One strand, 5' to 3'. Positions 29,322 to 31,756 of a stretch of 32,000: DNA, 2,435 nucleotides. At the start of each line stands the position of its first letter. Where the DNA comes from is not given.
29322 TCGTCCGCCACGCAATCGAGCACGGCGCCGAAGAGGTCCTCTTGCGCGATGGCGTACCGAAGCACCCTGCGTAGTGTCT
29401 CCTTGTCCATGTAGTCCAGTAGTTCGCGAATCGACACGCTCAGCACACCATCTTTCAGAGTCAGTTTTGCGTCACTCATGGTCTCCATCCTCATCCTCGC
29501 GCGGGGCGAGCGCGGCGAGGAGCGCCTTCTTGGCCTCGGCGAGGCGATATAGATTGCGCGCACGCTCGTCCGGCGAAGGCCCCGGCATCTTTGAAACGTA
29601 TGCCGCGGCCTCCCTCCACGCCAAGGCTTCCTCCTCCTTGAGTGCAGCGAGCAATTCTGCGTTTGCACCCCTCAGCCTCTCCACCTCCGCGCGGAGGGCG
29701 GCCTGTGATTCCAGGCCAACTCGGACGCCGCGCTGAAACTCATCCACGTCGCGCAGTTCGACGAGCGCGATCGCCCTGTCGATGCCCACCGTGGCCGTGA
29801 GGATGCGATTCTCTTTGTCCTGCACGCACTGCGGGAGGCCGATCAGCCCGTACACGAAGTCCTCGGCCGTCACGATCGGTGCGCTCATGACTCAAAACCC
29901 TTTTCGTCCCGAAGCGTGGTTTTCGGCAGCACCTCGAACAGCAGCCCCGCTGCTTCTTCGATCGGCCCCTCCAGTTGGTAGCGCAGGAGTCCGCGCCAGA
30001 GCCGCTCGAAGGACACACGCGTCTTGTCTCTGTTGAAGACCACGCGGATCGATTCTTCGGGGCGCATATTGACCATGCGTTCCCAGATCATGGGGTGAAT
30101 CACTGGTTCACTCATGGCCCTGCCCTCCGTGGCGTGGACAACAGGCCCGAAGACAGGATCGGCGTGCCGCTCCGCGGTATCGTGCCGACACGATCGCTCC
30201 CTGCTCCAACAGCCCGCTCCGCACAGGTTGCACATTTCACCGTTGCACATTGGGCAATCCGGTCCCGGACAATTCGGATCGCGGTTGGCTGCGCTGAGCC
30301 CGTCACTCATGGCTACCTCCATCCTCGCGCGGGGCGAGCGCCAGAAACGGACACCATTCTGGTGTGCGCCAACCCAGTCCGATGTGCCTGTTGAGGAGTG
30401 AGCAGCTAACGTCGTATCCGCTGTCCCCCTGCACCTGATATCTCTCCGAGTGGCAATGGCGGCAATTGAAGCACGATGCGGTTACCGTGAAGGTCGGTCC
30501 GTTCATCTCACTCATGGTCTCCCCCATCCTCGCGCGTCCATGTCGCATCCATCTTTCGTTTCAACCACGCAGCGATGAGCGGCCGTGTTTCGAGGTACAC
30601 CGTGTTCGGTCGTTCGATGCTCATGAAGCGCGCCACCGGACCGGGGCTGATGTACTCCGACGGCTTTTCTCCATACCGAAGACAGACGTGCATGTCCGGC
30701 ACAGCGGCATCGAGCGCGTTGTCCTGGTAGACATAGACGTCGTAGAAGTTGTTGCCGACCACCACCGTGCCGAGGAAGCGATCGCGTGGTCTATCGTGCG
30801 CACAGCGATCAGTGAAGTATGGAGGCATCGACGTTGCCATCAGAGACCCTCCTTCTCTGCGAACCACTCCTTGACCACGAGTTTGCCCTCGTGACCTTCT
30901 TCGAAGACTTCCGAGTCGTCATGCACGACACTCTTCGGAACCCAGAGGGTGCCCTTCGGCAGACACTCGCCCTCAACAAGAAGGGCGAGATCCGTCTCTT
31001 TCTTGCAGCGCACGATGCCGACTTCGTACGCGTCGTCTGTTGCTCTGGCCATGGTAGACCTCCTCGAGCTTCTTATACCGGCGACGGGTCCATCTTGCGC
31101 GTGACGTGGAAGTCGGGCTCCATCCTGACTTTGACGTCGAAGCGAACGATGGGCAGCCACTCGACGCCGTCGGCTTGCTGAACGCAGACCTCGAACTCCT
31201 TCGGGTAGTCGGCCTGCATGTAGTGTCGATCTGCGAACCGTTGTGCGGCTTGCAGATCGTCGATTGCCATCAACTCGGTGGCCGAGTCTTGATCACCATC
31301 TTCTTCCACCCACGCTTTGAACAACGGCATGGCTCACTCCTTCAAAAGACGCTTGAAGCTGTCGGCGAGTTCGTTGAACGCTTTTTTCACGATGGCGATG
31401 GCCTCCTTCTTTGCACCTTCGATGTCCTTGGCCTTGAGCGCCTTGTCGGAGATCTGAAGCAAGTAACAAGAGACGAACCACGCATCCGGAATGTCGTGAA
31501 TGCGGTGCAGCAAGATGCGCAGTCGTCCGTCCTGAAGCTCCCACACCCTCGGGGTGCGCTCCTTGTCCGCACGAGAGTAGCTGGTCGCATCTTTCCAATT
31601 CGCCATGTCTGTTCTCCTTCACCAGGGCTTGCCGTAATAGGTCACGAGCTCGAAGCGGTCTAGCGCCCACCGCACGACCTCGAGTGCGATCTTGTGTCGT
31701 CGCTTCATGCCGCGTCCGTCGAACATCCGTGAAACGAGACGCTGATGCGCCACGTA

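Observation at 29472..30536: Conserved ~40-nt start-associated sequence repeated at gene junctions (copies B-D; copy A at 25699..25740)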

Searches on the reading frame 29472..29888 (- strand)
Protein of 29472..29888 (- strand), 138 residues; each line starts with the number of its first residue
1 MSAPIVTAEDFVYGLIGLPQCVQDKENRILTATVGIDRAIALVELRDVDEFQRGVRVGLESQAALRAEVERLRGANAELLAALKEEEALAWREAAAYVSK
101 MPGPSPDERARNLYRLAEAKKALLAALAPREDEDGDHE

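Call 63: search_protein_representatives(protein=window:29472-29888:-)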
Query: 138 residues. Proteins with E-value up to 0.001 (for the whole library): 1; up to 1e-10: 1; up to 1e-30: 1. The best 1 are listed.
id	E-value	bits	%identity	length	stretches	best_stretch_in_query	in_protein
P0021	1.3e-80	284.2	100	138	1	1-138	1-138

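Call 76: search_protein_families(library=phrogs, proteins=[window:29472-29888:-], max_evalue=0.01)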
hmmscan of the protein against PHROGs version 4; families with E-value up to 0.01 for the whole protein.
window:29472-29888:- (138 aa): 0 families

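Call 77: search_protein_families(library=pfam, proteins=[window:29472-29888:-], max_evalue=0.01)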
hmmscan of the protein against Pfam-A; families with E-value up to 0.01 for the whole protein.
window:29472-29888:- (138 aa): 0 families

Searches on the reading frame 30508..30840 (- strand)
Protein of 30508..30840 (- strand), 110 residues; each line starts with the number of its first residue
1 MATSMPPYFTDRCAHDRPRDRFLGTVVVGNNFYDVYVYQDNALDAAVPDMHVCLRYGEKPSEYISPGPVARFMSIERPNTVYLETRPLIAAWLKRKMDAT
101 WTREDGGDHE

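Call 53: find_homologous_proteins(query=window:30508-30840:-, max_evalue=0.01)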
Query window:30508-30840:- (110 aa): 15 proteins with E <= 0.01 among 16 candidates.
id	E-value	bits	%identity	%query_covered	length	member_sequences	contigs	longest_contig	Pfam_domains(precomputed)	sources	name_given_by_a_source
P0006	8.6e-72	257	100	100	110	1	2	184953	-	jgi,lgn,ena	-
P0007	6.8e-40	154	72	91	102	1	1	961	-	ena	-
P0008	9.8e-26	108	54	81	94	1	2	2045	-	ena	-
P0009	1.0e-25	108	56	85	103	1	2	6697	-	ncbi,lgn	-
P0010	2.8e-25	107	65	75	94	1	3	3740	-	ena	-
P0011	1.7e-21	94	46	95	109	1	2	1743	-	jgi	jgi:hypothetical protein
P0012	2.5e-21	94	54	77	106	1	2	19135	-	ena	-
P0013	8.3e-21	92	54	82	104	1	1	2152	-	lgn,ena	-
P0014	9.0e-21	92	53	80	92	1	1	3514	-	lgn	-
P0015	1.2e-20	92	55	79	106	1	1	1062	-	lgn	-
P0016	1.6e-20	91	53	82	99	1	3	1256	-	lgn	-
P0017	4.1e-20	90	62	64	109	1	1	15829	-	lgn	-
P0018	5.8e-20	90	49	89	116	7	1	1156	-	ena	-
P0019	1.3e-19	88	46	91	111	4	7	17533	-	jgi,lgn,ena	jgi:hypothetical protein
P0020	1.7e-19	88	48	83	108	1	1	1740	-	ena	-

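Call 56: find_encoding_contigs(protein=P0007, flank=5000, max_places=3)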
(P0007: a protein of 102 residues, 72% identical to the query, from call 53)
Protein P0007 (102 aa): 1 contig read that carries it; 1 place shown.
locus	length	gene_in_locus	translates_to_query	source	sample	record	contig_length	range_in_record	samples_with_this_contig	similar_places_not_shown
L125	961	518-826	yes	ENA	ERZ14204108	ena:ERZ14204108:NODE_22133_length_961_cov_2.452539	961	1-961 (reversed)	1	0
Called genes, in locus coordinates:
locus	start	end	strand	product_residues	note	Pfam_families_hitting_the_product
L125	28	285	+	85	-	-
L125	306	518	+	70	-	-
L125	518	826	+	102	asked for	-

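Call 57: find_encoding_contigs(protein=P0010, flank=5000, max_places=3)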
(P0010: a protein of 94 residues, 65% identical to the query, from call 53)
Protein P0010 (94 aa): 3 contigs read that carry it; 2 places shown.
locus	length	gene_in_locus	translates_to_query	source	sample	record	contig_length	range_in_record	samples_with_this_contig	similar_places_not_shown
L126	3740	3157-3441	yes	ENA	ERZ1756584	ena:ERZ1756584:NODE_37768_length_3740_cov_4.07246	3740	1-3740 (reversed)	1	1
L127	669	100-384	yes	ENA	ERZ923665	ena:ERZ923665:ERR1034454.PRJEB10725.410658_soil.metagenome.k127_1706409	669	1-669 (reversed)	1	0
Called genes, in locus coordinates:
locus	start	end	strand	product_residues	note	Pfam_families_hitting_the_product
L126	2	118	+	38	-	?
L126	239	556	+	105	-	-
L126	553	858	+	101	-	-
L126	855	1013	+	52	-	-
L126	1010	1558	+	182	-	-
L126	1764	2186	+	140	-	-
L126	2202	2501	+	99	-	-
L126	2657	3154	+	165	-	-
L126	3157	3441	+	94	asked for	-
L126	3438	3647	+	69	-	-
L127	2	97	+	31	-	?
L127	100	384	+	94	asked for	-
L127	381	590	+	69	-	-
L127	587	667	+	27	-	?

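Call 73: find_encoding_contigs(protein=P0012, flank=8000, max_places=2)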
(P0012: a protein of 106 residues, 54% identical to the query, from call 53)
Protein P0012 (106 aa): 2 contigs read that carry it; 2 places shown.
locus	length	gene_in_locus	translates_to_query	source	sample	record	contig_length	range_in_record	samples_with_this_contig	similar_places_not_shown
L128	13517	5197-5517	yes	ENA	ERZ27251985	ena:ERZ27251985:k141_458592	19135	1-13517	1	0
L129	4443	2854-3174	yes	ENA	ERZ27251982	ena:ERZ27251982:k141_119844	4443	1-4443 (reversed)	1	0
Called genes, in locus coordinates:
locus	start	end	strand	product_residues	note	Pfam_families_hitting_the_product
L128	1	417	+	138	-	?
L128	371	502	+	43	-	-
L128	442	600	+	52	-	-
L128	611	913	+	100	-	-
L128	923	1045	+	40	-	-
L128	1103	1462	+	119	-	-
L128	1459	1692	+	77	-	-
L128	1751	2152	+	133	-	-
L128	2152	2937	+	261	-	-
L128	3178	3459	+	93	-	-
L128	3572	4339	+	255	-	PF01966:HD (weak)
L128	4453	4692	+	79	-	-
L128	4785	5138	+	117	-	-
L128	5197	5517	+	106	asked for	-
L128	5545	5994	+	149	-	-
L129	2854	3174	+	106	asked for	-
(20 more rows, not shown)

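Call 74: find_encoding_contigs(protein=P0009, flank=8000, max_places=2)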
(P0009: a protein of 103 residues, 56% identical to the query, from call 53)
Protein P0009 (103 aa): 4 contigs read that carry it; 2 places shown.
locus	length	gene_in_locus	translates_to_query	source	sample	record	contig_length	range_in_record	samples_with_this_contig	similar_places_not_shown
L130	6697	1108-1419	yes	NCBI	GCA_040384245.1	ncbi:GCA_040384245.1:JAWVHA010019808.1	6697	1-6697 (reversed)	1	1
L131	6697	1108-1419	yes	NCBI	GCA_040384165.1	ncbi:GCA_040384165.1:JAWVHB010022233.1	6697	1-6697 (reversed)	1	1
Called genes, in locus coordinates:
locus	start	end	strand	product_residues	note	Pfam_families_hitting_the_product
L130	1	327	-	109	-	?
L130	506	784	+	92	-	-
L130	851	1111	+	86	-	-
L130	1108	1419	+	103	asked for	-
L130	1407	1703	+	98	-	-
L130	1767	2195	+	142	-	-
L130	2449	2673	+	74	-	-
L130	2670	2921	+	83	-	-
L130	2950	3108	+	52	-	-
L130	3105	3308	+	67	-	-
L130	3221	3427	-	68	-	-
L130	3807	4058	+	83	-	-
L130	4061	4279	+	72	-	-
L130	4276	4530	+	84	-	-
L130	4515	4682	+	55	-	-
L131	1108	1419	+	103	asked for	-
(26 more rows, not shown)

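Call 76: search_protein_families(library=phrogs, proteins=[window:30508-30840:-], max_evalue=0.01)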
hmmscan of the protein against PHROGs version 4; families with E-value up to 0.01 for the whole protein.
window:30508-30840:- (110 aa): 0 families

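Call 77: search_protein_families(library=pfam, proteins=[window:30508-30840:-], max_evalue=0.01)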
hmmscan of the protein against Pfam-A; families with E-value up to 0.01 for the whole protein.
window:30508-30840:- (110 aa): 0 families

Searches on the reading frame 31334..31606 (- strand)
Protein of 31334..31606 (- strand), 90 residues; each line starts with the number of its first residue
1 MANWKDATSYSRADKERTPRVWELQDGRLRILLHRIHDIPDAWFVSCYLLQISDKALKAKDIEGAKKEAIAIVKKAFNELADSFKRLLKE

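Call 19: find_encoding_contigs(protein=window:31334-31606:-, flank=10000, max_places=6)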
Protein window:31334-31606:- (90 aa): 5 contigs read that carry it; 2 places shown.
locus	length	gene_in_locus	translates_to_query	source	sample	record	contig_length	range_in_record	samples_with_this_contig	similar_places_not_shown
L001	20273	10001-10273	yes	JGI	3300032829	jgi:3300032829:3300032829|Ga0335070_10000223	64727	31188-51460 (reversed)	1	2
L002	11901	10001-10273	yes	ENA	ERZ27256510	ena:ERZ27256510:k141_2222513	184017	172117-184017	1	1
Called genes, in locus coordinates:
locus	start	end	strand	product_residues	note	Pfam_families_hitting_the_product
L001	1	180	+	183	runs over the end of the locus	PF13560:HTH_31 (faint)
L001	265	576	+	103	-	-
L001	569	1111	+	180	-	PF26211:Phage_phiTE_072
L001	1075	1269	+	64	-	-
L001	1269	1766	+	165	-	-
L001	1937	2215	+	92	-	-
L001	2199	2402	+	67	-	-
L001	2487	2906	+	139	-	-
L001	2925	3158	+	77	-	-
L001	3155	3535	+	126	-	-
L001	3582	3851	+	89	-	-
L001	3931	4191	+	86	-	-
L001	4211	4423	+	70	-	-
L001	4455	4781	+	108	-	-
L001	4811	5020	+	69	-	-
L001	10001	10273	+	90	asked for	-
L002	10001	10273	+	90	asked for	-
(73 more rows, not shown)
